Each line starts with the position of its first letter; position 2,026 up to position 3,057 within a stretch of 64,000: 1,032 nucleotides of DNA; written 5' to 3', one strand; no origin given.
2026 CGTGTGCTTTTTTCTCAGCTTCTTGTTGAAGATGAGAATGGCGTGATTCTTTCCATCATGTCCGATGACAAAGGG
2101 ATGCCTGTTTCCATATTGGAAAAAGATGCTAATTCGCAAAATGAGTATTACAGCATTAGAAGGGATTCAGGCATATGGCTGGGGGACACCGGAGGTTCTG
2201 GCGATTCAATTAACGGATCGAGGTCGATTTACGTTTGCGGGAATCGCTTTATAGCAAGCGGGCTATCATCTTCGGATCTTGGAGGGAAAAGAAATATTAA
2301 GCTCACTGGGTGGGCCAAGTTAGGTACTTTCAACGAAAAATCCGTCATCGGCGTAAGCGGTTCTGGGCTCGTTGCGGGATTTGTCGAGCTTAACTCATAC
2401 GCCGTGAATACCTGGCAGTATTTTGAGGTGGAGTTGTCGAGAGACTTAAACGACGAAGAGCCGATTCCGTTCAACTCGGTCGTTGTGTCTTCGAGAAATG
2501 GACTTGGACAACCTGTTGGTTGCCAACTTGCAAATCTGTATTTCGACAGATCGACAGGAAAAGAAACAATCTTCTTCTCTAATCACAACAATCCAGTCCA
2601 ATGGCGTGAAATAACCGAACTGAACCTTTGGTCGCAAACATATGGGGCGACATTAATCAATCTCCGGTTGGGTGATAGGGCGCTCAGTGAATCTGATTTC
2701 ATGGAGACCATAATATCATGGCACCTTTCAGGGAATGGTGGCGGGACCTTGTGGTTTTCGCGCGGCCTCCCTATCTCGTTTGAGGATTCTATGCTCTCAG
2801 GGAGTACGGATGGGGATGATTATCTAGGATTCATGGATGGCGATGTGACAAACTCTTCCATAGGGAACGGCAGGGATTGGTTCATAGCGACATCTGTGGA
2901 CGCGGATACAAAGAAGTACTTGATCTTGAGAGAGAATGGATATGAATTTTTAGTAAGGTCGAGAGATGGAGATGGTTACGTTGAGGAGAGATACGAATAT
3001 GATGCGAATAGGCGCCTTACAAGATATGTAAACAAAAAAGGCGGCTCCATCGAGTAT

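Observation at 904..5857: Stand-alone RHS polymorphic-toxin cassette with no recognisable export or trafficking signal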

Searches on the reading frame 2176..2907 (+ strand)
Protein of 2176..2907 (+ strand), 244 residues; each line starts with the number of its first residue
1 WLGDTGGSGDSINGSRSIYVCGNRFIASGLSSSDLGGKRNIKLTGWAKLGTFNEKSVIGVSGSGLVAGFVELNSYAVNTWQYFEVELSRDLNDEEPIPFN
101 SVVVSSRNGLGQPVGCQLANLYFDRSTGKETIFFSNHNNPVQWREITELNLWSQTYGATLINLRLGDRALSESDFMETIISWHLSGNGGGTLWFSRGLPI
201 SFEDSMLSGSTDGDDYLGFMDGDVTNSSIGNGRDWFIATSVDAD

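Call 55: search_solved_structures(query=A3, max_evalue=10)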
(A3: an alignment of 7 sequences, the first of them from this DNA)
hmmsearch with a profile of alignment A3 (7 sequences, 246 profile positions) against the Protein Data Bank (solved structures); distinct sequences matched with E-value up to 10: 1.
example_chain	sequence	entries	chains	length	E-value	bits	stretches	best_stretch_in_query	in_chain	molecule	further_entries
1xtp_A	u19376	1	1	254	0.27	13.7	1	156-197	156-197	LMAJ004091AAA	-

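Call 61: predict_structure(alignment_id=A3)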
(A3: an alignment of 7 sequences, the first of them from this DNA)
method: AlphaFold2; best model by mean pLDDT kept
length: 244 residues; sequences in the alignment: 7
mean_pLDDT: 69.2   pTM: 0.59
mean pLDDT of the five models: 69.2, 67.8, 65.3, 63.7, 61.5
residues with pLDDT >= 90: 6; 70-90: 113; 50-70: 94; < 50: 31
segments of 3 or more residues with pLDDT < 50: 1-8, 156-160, 164-168, 222-232
pLDDT, mean of each block of 10 residues (from residue 1): 48 69 80 69 86 84 80 78 84 78 84 86 72 67 72 53 49 69 64 61 65 67 42 57 57
secondary structure, 60 per line:
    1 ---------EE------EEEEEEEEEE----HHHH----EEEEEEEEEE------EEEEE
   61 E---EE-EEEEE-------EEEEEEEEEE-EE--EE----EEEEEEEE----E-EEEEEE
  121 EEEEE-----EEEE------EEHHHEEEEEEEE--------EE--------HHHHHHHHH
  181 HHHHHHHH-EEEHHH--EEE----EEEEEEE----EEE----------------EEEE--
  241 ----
elements in order: E18-27 H32-35 E40-49 E56-61 E68-72 E80-89 E101-108 E115-125 E131-134 E146-153 H172-188 E190-192 E198-200 E205-211 E216-218 E235-238
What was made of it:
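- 2176..2907 (+): Family-specific insert in the shell (residues 425-668): a CBM/galactose-binding-like beta-sandwich plus a helix-containing subdomain. AF2 pLDDT is 69 (call 61).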

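Call 66: fold_search(model_id=the predicted structure, library=pdb)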
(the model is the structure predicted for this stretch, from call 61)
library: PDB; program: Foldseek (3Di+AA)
matches with E <= 10: 1283; with E <= 0.001: 0
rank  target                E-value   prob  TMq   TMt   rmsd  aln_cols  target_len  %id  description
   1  7vnn_A                1.2e-03  0.97  0.29  0.13  25.5       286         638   10  Complex structure of Clostridioides difficile enzymatic component (CDTa) and binding component (CDTb) pore with long s (released 2022-10-26)
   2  7vnn_D                1.4e-03  0.96  0.28  0.12  26.2       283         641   11  Complex structure of Clostridioides difficile enzymatic component (CDTa) and binding component (CDTb) pore with long s (released 2022-10-26)
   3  7uac_H                1.7e-03  1.00  0.27  0.14  10.4       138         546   12  Human pro-meprin alpha (zymogen state) (released 2022-11-02)
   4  7uab_H                1.8e-03  1.00  0.27  0.14  10.2       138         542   12  Human pro-meprin alpha (zymogen state) (released 2022-11-02)
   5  9mdi_A                2.4e-03  1.00  0.30  0.15   6.6       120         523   12  Clostridioides difficile Transferase B Component Dimer (released 2025-07-16)
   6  9jsl_D                3.1e-03  1.00  0.30  0.18   6.6       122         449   13  Clostridium perfringens iota toxin pore Ib in prepore V state (released 2025-05-14)
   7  9mui_A                3.1e-03  1.00  0.31  0.51   5.1       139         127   12  C. difficile RBD1 with Ca2+ (released 2025-08-20)
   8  6uwr_A                3.7e-03  0.91  0.27  0.11  23.7       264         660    9  Clostridium difficile binary toxin translocase CDTb in asymmetric tetradecamer conformation (released 2020-01-22)
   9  9jsh_D                4.8e-03  1.00  0.29  0.16   6.7       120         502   12  Clostridium perfringens iota toxin pore Ib in prepore III state (released 2025-05-14)
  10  7uab_E                4.8e-03  0.99  0.27  0.14  10.1       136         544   12  Human pro-meprin alpha (zymogen state) (released 2022-11-02)
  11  6o2n_A                5.4e-03  0.93  0.27  0.12  22.6       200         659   13  CDTb Double Heptamer Short Form Modeled from Cryo-EM Map Reconstructed using C7 Symmetry (released 2019-10-30)
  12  2zxq                  5.7e-03  0.99  0.31  0.08   9.4       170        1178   12  Crystal structure of endo-alpha-N-acetylgalactosaminidase from Bifidobacterium longum (EngBF) (released 2009-06-16)
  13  8hhv_A                6.0e-03  1.00  0.30  0.17   4.1       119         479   16  endo-alpha-D-arabinanase EndoMA1 from Microbacterium arabinogalactanolyticum (released 2023-08-16)
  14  8ic1_A                6.3e-03  1.00  0.29  0.16   4.4       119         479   17  endo-alpha-D-arabinanase EndoMA1 D51N mutant from Microbacterium arabinogalactanolyticum in complex with arabinooligos (released 2023-08-16)
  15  7uab_A                6.7e-03  0.99  0.28  0.15  10.1       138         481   11  Human pro-meprin alpha (zymogen state) (released 2022-11-02)
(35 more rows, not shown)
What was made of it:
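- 2176..2907 (+): Foldseek finds CDTb RBD1 9mui_A (TMt 0.51), iota Ib, CBM16, CBM61, MAM and BoNT Hc at probability about 1.0 but E about 1e-3 (call 66).
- The insert resembles receptor-binding or CBM domains (call 66).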
